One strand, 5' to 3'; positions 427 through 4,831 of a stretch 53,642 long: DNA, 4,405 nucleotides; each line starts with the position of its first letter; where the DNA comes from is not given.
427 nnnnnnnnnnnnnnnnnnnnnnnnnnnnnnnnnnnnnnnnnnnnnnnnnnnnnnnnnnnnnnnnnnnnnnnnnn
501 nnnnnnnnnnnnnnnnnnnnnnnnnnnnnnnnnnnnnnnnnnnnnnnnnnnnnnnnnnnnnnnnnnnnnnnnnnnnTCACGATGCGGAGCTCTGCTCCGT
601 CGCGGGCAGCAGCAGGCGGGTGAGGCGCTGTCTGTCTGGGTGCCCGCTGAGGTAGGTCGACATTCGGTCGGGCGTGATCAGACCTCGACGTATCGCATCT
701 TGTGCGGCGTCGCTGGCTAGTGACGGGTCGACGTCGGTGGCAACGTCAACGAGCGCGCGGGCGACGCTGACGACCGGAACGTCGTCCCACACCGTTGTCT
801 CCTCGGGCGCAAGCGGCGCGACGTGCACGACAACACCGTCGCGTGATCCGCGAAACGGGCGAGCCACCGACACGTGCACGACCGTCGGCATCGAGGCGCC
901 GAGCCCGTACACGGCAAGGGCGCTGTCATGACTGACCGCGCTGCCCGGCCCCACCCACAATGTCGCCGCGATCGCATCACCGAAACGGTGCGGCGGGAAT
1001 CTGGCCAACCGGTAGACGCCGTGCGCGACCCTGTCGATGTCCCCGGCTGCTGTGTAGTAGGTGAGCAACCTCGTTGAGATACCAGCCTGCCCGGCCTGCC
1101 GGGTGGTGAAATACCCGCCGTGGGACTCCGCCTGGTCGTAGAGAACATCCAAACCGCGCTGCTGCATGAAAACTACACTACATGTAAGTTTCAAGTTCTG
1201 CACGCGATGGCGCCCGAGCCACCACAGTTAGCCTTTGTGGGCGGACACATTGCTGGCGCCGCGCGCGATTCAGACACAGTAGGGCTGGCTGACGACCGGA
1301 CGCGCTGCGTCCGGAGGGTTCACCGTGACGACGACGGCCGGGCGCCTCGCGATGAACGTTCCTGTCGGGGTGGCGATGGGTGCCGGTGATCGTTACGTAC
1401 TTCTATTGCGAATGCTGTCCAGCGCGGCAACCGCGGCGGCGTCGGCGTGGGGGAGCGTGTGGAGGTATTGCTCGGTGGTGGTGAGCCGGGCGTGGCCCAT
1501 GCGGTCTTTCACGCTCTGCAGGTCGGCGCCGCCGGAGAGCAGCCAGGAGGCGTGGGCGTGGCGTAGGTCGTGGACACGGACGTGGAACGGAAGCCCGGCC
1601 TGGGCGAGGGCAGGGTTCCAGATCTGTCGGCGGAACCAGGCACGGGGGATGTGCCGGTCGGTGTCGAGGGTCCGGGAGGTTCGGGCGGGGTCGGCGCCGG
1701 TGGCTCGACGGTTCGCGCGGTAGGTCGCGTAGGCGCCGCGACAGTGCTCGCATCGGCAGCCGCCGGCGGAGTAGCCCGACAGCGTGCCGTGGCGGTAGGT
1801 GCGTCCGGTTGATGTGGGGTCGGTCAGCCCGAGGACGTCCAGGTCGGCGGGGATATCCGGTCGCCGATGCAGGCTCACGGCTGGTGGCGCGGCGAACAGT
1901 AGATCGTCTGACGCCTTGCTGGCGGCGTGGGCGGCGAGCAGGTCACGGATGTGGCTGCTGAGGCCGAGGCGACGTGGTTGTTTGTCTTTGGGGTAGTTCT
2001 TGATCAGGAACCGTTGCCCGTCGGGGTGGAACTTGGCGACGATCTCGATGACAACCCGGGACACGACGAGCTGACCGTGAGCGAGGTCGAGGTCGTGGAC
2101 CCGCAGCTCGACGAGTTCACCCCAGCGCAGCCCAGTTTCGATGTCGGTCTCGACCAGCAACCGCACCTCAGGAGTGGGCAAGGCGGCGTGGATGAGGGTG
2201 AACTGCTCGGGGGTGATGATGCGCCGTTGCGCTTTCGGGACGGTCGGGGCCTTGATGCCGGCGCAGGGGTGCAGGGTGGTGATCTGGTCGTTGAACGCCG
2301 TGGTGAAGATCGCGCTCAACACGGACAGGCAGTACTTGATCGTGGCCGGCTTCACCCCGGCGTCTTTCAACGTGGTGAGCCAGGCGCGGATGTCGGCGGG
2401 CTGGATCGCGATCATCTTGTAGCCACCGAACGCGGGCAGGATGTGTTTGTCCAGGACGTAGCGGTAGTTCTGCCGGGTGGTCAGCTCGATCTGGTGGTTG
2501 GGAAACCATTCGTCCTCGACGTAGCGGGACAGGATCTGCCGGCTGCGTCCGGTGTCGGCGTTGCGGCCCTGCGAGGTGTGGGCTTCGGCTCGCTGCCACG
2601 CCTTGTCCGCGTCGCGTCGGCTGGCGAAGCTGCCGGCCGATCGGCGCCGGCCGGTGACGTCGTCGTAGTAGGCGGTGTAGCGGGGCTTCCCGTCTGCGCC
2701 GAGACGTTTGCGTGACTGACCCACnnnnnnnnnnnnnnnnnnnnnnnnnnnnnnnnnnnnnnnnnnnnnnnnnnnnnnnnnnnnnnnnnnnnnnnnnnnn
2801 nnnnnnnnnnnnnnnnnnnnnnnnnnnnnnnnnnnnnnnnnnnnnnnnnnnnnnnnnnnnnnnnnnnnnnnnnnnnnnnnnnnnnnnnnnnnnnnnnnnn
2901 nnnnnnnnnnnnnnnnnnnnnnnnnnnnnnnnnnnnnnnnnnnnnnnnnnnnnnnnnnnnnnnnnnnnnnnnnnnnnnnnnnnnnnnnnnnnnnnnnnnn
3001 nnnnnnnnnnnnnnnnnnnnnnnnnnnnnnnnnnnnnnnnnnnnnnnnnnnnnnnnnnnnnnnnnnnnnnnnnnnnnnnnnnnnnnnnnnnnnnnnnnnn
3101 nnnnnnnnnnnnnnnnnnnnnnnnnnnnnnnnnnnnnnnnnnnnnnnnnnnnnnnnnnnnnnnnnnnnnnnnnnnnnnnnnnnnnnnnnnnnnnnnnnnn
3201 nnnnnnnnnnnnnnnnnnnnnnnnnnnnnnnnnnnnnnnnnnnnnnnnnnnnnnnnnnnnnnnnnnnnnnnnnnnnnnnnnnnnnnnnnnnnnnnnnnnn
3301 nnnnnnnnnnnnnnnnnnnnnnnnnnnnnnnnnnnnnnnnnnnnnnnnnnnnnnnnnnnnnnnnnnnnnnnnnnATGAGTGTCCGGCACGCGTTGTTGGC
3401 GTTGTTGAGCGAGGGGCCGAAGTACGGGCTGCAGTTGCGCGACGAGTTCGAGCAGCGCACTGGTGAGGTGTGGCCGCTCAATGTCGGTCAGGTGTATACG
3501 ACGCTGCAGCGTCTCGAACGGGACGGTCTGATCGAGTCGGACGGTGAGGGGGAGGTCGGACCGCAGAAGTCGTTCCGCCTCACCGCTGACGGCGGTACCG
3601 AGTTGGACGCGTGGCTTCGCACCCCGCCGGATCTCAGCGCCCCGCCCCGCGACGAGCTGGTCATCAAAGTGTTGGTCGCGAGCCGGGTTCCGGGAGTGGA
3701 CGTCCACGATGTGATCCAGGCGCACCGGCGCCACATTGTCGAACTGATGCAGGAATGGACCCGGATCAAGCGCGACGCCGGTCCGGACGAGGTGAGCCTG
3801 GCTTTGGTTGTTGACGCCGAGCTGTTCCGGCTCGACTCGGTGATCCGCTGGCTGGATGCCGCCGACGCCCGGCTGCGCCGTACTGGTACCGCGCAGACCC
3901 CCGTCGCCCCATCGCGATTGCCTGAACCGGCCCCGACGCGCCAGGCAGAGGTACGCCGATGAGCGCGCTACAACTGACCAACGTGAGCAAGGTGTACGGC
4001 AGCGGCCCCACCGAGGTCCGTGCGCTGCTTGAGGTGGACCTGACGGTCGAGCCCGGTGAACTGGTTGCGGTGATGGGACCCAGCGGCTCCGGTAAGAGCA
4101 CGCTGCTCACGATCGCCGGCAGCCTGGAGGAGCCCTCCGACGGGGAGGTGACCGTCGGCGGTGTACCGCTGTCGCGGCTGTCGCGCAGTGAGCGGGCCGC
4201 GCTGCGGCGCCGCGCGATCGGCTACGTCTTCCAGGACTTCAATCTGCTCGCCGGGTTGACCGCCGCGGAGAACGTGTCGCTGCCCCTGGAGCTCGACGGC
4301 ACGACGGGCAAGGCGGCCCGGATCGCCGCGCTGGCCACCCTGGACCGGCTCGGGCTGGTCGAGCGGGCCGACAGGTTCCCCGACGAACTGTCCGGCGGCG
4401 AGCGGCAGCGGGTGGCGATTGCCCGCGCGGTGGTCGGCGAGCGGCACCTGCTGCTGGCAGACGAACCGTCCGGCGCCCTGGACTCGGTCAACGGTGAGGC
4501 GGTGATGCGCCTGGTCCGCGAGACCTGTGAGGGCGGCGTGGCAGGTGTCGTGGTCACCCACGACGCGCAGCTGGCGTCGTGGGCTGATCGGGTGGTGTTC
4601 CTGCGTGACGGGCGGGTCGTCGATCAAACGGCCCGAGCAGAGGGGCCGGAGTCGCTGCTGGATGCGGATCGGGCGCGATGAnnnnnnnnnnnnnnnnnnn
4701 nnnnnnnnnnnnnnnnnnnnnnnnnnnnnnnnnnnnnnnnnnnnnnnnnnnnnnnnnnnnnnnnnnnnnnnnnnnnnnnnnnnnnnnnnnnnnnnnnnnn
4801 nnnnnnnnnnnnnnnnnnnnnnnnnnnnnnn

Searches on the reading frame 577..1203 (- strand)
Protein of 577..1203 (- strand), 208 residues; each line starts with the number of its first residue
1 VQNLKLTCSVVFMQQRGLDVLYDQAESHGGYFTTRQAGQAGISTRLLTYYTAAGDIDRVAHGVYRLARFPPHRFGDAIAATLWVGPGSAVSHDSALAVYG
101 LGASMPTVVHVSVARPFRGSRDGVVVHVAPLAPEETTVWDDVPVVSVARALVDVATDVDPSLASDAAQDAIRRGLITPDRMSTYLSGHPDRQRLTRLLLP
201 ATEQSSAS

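Call 107: search_protein_families(library=pfam, proteins=[window:577-1203:-], max_evalue=0.01)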
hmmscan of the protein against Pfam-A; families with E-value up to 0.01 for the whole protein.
window:577-1203:- (208 aa): 1 family
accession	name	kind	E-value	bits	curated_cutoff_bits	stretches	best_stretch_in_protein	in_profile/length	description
PF13338.12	AbiEi_4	-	4.3e-13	49.6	25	1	25-67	7-49/49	Transcriptional regulator, AbiEi antitoxin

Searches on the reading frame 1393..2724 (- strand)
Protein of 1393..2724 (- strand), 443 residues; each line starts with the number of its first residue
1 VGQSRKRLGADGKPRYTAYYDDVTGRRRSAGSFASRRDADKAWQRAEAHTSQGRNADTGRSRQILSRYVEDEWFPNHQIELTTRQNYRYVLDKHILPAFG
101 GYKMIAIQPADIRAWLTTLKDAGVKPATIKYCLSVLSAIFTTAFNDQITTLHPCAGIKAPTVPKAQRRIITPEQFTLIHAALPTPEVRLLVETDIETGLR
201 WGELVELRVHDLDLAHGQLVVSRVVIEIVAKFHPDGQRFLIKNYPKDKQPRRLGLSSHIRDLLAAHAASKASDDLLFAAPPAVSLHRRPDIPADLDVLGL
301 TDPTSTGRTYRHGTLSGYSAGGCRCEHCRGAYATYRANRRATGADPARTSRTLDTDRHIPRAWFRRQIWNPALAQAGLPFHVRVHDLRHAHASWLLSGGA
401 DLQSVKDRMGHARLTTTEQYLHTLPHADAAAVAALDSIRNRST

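Call 10: search_protein_families(library=pfam, proteins=[window:1393-2724:-], max_evalue=0.001)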
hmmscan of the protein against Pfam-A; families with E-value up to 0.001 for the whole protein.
window:1393-2724:- (443 aa): 3 families
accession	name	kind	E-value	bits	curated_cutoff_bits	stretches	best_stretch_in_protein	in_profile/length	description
PF00589.27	Phage_integrase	-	7.3e-18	65.4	27.1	2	367-423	112-168/172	Phage integrase family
PF14659.12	Phage_int_SAM_3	-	1.7e-11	44.6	22.6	1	71-119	7-57/58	Phage integrase, N-terminal SAM-like domain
PF22022.2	Phage_int_M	-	0.00026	21.6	27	1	70-158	5-94/96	Phage integrase central domain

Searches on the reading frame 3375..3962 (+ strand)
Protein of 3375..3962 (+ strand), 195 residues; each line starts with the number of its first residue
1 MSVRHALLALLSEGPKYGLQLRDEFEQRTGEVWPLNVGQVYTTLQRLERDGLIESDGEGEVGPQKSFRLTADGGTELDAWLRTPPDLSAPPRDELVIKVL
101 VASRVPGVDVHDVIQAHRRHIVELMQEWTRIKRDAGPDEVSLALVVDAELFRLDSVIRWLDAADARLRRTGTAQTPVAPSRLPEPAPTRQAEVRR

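Call 10: search_protein_families(library=pfam, proteins=[window:3375-3962:+], max_evalue=0.001)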
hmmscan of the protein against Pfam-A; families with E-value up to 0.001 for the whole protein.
window:3375-3962:+ (195 aa): 2 families
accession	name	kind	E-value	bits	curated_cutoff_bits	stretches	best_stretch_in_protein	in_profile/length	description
PF03551.20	PadR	-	1.1e-17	64.3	27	1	7-78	1-74/75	Transcriptional regulator PadR-like family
PF10400.15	Vir_act_alpha_C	-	2.4e-07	31.8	22.4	1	92-167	2-77/78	Virulence activator alpha C-term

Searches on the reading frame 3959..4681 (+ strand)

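Call 10: search_protein_families(library=pfam, proteins=[window:3959-4681:+], max_evalue=0.001)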
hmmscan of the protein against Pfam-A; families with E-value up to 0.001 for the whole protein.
window:3959-4681:+ (240 aa): 4 families
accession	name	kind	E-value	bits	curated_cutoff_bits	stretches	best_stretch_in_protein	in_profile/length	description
PF00005.33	ABC_tran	-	4e-32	112.1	25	1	25-171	3-136/137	ABC transporter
PF02463.25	SMC_N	-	3.2e-05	23.9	40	0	140-213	133-209/220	RecF/RecN/SMC N terminal domain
PF13191.12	AAA_16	-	0.00026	22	32.6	1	19-93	11-85/167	AAA ATPase domain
PF13555.12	AAA_29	-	0.00097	19.3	27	0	29-50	18-39/61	P-loop containing region of AAA domain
